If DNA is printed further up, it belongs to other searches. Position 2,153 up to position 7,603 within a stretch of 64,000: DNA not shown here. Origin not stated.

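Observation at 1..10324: DISARM/Druantia-like helicase cassette that does not fit a canonical system as far as the window shows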

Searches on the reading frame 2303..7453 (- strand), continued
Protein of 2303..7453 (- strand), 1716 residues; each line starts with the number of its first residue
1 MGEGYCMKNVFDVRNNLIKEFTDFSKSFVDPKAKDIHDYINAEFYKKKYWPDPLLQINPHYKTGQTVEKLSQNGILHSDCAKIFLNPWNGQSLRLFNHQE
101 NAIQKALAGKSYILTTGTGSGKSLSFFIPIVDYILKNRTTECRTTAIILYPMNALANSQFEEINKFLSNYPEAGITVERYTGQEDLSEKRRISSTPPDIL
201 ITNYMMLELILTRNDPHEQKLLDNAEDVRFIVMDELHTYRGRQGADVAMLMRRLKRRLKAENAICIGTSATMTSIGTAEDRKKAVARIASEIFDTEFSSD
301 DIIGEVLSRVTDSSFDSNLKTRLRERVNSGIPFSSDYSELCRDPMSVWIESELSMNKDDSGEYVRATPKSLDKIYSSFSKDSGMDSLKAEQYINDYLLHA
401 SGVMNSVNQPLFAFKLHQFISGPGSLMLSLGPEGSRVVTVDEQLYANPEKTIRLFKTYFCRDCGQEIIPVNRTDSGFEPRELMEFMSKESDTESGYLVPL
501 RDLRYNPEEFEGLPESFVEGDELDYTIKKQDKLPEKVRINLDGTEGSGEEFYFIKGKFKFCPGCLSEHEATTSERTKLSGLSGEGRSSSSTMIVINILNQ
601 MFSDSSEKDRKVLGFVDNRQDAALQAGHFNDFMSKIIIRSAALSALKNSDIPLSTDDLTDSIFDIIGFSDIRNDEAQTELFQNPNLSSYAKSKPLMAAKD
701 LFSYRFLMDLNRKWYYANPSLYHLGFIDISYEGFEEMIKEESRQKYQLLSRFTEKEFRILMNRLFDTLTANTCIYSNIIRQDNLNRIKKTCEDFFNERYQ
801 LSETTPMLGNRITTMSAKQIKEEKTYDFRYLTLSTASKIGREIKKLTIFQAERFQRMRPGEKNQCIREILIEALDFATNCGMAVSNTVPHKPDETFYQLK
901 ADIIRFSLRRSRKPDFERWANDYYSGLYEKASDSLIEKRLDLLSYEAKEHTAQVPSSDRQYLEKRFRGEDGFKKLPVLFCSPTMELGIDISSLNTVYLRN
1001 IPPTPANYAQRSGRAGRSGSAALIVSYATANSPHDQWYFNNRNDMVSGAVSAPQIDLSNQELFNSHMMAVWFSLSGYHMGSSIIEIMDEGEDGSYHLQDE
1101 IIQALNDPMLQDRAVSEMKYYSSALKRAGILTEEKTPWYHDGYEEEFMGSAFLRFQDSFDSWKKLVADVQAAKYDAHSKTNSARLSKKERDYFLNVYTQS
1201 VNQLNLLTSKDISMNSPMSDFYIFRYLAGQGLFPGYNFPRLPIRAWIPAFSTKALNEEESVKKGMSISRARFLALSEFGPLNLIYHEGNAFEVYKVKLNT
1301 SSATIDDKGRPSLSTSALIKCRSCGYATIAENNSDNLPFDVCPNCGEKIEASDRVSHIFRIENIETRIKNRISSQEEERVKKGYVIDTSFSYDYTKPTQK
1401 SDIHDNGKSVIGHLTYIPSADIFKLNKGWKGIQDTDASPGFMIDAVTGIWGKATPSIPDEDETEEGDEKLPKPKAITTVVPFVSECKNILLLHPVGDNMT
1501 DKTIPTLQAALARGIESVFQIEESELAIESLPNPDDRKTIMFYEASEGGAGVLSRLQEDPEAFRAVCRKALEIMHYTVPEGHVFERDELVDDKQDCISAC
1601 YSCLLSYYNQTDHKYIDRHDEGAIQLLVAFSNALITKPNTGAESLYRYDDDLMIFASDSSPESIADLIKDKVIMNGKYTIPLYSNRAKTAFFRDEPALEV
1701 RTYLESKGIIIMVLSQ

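Call 15: search_protein_families(library=pfam, proteins=[L001:14005-16716:+, L001:11194-14004:+, L001:3160-4968:+, L001:5065-5835:+, L002:18005-22099:+, L001:211-3024:+], max_evalue=0.01)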
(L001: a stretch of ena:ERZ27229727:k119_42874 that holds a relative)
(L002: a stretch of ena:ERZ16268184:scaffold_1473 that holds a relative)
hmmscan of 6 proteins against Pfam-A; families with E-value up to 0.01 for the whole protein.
L001:14005-16716:+ (904 aa): 5 families
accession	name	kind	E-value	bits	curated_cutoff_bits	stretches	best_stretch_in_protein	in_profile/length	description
PF07669.17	Eco57I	-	3.2e-21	76.6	25.3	1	556-785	1-93/171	Eco57I restriction-modification methylase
PF02384.22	N6_Mtase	-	1.6e-09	37.9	20.4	1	462-579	19-101/311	N-6 DNA Methylase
PF20473.4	MmeI_Mtase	-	2.7e-07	30.5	27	1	506-581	18-88/259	MmeI, DNA-methyltransferase domain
PF01170.24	UPF0020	-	9.1e-06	25.9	22.3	1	510-572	31-93/197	RMKL-like, methyltransferase domain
PF12296.13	HsbA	-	0.0088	16.9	33.5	0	617-681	32-92/121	Hydrophobic surface binding protein A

L001:11194-14004:+ (936 aa): 5 families
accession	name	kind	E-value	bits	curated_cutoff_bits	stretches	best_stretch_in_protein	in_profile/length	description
PF00271.37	Helicase_C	-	1.7e-17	64.1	23.5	1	461-569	10-110/110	Helicase conserved C-terminal domain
PF00176.29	SNF2-rel_dom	-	2.8e-17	63.2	24.9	1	113-282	15-181/290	SNF2-related domain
PF04851.21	ResIII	-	1.8e-11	44.7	22.5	1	113-265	22-163/164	Type III restriction enzyme, res subunit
PF00270.35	DEAD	-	2.5e-09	37.5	26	1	116-265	16-161/167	DEAD/DEAH box helicase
PF00004.35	AAA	-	0.0029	18.5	21.2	0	124-264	8-109/131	ATPase family associated with various cellular activities (AAA)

L001:3160-4968:+ (602 aa): 0 families

L001:5065-5835:+ (256 aa): 0 families

L002:18005-22099:+ (1364 aa): 4 families
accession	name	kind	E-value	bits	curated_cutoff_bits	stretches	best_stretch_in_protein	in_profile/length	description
PF07669.17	Eco57I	-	5.1e-23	82.5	25.3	2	554-791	2-94/171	Eco57I restriction-modification methylase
PF02384.22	N6_Mtase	-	9.9e-11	41.9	20.4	1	456-578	16-103/311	N-6 DNA Methylase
PF20473.4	MmeI_Mtase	-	1.7e-07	31.1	27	1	500-577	15-87/259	MmeI, DNA-methyltransferase domain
PF01170.24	UPF0020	-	3.4e-05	24.1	22.3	1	507-569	31-93/197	RMKL-like, methyltransferase domain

L001:211-3024:+ (937 aa): 15 families
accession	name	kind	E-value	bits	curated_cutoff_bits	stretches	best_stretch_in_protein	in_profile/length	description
PF13087.12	AAA_12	-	1.1e-29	103.9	27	1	451-638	17-193/195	AAA domain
PF13086.12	AAA_11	-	1.1e-24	88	27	1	170-420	14-254/257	AAA domain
PF13245.12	AAA_19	-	2.8e-07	31.2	25.1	0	166-195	4-33/134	AAA domain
PF13604.12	AAA_30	-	3.7e-06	27.3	27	0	171-211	15-56/191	AAA domain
PF20720.3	nSTAND3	-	1.1e-05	25.6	27.2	1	161-210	5-52/155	Novel STAND NTPase 3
PF01443.25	Viral_helicase1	-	0.00026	21.3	21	0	547-636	161-227/228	Viral superfamily 1 RNA helicase core domain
PF04851.21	ResIII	-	0.00064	20.1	22.5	1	169-211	18-63/164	Type III restriction enzyme, res subunit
PF00004.35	AAA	-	0.00097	20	21.2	0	177-213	2-35/131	ATPase family associated with various cellular activities (AAA)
PF00448.28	SRP54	-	0.0015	18.7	22.7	1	175-208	3-36/196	SRP54-type protein, GTPase domain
PF13361.12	UvrD_C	-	0.0015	18.5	25.6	1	562-635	273-345/350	UvrD-like helicase C-terminal domain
PF02562.22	PhoH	-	0.0016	18.4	27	1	166-214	12-61/205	PhoH-like protein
PF13538.12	UvrD_C_2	-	0.0019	18.5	27.4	0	576-636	2-52/52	UvrD-like helicase C-terminal domain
PF13401.12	AAA_22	-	0.0044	17.8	27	0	172-197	4-29/130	AAA domain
PF05970.20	PIF1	-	0.0072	16.4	25.9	0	405-423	141-159/223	PIF1-like helicase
PF25199.1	nSTAND_NTPase5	-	0.0092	16.2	34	0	168-221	36-90/145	Novel STAND NTPase 5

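Call 16: search_protein_families(library=padloc, proteins=[L001:14005-16716:+, L001:11194-14004:+, L002:18005-22099:+, L002:15190-18003:+, L002:10001-15193:+], max_evalue=0.001)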
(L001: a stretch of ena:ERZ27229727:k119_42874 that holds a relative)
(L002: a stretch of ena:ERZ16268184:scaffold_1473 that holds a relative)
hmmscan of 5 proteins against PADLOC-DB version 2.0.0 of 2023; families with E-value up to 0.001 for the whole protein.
L001:14005-16716:+ (904 aa): 48 families (the best 25 are shown)
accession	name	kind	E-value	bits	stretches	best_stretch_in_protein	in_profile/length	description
PDLC02643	DrmMI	-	1.7e-59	199.8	1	461-776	548-878/1347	DrmMI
PDLC02638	DrmMI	-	1.2e-41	140.8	1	461-778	547-883/935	DrmMI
PDLC03613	REase_MTase_IIG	-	4.4e-34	115.4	2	553-892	566-864/1250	Type IIG restriction enzyme-methyltransferase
PDLC03622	REase_MTase_IIG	-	2.1e-31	106.2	2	546-603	588-645/1524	Type IIG restriction enzyme-methyltransferase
PDLC03620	REase_MTase_IIG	-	1.8e-29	100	4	551-604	675-728/1378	Type IIG restriction enzyme-methyltransferase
PDLC02644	DrmMI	-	2.4e-29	99.9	2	549-608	176-235/988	DrmMI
PDLC03614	REase_MTase_IIG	-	4.6e-29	98.7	3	739-889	920-1065/1584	Type IIG restriction enzyme-methyltransferase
PDLC03618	REase_MTase_IIG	-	3.5e-27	92.2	2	549-782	660-881/1429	Type IIG restriction enzyme-methyltransferase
PDLC02646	DrmMI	-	4.8e-27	92.4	1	547-776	43-292/792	DrmMI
PDLC02639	DrmMI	-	6.8e-26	88.8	1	467-673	249-456/803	DrmMI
PDLC03611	REase_MTase_IIG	-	1.2e-25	87.2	3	459-602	508-654/1532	Type IIG restriction enzyme-methyltransferase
PDLC03629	REase_MTase_IIG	-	6.3e-25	85.2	2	459-601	372-535/1182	Type IIG restriction enzyme-methyltransferase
PDLC03609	REase_MTase_IIG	-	1.8e-23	80.3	2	503-601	431-533/1066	Type IIG restriction enzyme-methyltransferase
PDLC03612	REase_MTase_IIG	-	4.4e-22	76.1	1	551-783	589-824/1247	Type IIG restriction enzyme-methyltransferase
PDLC02645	DrmMI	-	7.2e-21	72.1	2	550-610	661-721/772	DrmMI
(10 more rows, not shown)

L001:11194-14004:+ (936 aa): 54 families (the best 25 are shown)
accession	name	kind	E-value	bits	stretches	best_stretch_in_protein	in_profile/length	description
PDLC02853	DpdE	-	1.5e-157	524.3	1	5-932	7-972/985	DpdE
PDLC02621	DrmD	-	1.1e-88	296.6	1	60-670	88-728/1040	DrmD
PDLC02572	DrmA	-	1.8e-62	209.6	1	60-612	85-670/1043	DrmA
PDLC02500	BrxHI|BrxHII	-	7.1e-62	208.1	1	95-581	88-585/933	BrxHI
PDLC00659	HmaA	-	2.7e-57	192.4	2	86-393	93-398/1176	SNF2 helicase / DEAD-box helicase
PDLC02504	BrxHI|BrxHII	-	2.6e-56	189.2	1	76-727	88-732/971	BrxHII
PDLC02632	DrmD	-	6e-54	181.6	1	87-577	117-633/662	DrmD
PDLC02633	DrmD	-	1e-52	177.2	1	85-578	117-638/839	DrmD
PDLC02843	DpdE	-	3e-44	149.2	2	75-307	136-342/1091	DpdE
PDLC02620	DrmD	-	4.8e-44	148.6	1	89-685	91-682/1060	DrmD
PDLC02623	DrmD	-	9.8e-44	147.4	2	366-625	438-679/1040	DrmD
PDLC02840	DpdE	-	8.8e-41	138.1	2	68-292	130-328/1091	DpdE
PDLC02193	PLD_Helicase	-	1.3e-37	127.5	2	329-610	570-838/905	-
PDLC02634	DrmD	-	1.1e-36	124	1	114-631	108-644/900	DrmD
PDLC02624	DrmD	-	4.2e-35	119.4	2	136-392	3-265/652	DrmD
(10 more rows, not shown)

L002:18005-22099:+ (1364 aa): 44 families (the best 25 are shown)
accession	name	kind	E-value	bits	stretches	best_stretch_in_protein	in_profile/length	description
PDLC02643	DrmMI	-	3.2e-61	205.5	2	458-778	548-879/1347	DrmMI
PDLC02638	DrmMI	-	4.5e-50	168.7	2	457-779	546-883/935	DrmMI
PDLC03613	REase_MTase_IIG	-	2.4e-45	152.7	2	751-1065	729-1016/1250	Type IIG restriction enzyme-methyltransferase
PDLC03620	REase_MTase_IIG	-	3e-36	122.5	3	548-601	675-728/1378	Type IIG restriction enzyme-methyltransferase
PDLC03622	REase_MTase_IIG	-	1.9e-31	106.3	2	538-602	582-648/1524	Type IIG restriction enzyme-methyltransferase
PDLC03614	REase_MTase_IIG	-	5.4e-29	98.5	3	741-890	921-1064/1584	Type IIG restriction enzyme-methyltransferase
PDLC03618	REase_MTase_IIG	-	1.7e-28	96.5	3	546-609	660-723/1429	Type IIG restriction enzyme-methyltransferase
PDLC02644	DrmMI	-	4.6e-28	95.6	3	545-607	175-237/988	DrmMI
PDLC03629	REase_MTase_IIG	-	3.1e-27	92.8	2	455-598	371-535/1182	Type IIG restriction enzyme-methyltransferase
PDLC03611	REase_MTase_IIG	-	1e-26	90.8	3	457-600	509-655/1532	Type IIG restriction enzyme-methyltransferase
PDLC02646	DrmMI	-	3.2e-26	89.7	1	541-777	40-292/792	DrmMI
PDLC02645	DrmMI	-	3.6e-26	89.6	2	546-631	660-747/772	DrmMI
PDLC02639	DrmMI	-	1.8e-22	77.5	1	463-647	248-434/803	DrmMI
PDLC03609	REase_MTase_IIG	-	3.4e-22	76.1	2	501-598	432-533/1066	Type IIG restriction enzyme-methyltransferase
PDLC03604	REase_MTase_IIG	-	4e-20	69.5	2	425-608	326-511/1011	Type IIG restriction enzyme-methyltransferase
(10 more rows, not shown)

L002:15190-18003:+ (937 aa): 50 families (the best 25 are shown)
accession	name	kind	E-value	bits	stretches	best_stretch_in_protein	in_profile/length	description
PDLC02853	DpdE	-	9.4e-156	518.3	1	3-933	5-972/985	DpdE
PDLC02621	DrmD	-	1.2e-76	256.8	1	96-684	120-740/1040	DrmD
PDLC02500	BrxHI|BrxHII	-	6.5e-59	198.4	1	96-671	89-667/933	BrxHI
PDLC02572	DrmA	-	3e-50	169.1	1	99-583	120-639/1043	DrmA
PDLC00659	HmaA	-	3.2e-49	165.7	2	91-388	98-395/1176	SNF2 helicase / DEAD-box helicase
PDLC02633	DrmD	-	7.6e-49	164.4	2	96-336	124-370/839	DrmD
PDLC02632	DrmD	-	1.5e-45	153.9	2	99-388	125-422/662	DrmD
PDLC02504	BrxHI|BrxHII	-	3.2e-45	152.5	1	77-711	89-717/971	BrxHII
PDLC02623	DrmD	-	1.5e-44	150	2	364-606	438-661/1040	DrmD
PDLC02843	DpdE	-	2.6e-41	139.5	2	79-290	140-323/1091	DpdE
PDLC02840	DpdE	-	1.9e-39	133.7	2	114-290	176-328/1091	DpdE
PDLC02620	DrmD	-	5.7e-39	131.8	2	89-384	91-385/1060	DrmD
PDLC02193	PLD_Helicase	-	6.8e-34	115.1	2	333-608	573-837/905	-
PDLC02619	DrmD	-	3e-32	109.7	2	86-282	21-211/872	DrmD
PDLC02624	DrmD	-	4.3e-32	109.4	1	136-580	3-475/652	DrmD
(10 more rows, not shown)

L002:10001-15193:+ (1730 aa): 27 families (the best 25 are shown)
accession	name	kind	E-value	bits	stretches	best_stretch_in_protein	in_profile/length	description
PDLC00013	DruE1|DruE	-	1.7e-94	316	5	928-1438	1024-1490/1776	SNF2 family N-terminal domain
PDLC00037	DruE3|DruE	-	4e-87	291.4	3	948-1351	1031-1406/2055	SNF2 family N-terminal domain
PDLC00015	DruE2|DruE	-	6.9e-79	264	4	964-1083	1149-1277/1887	SNF2 family N-terminal domain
PDLC00014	DruE2|DruE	-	2e-74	249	5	976-1079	1199-1302/1928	SNF2 family N-terminal domain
PDLC00035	DruE3|DruE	-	3.8e-69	231.6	2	948-1350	1034-1403/1460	SNF2 family N-terminal domain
PDLC00051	DruE4|DruE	-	2.2e-66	222.4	5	942-1088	1082-1236/1829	SNF2 family N-terminal domain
PDLC00036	DruE3|DruE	-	1.4e-57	192.7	2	948-1381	1024-1420/2023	SNF2 family N-terminal domain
PDLC02896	DpdJ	-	1.4e-26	90.5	2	184-268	329-413/1487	DpdJ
PDLC02503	BrxHI|BrxHII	-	3.3e-23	79.9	2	88-268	26-195/698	BrxHI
PDLC03960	SngC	-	3.8e-23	80.1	2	77-270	17-198/720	-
PDLC02501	BrxHI|BrxHII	-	4.5e-18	62.7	2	87-270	24-198/925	BrxHI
PDLC02569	DrmA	-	1.2e-14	51.1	2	961-1042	816-894/1095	DrmA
PDLC02893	DpdJ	-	5.8e-14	49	1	189-272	346-428/876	DpdJ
PDLC02898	DpdJ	-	2.6e-13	47.6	2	189-269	346-425/506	DpdJ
PDLC02570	DrmA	-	1.2e-09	35.1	1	978-1043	583-647/851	DrmA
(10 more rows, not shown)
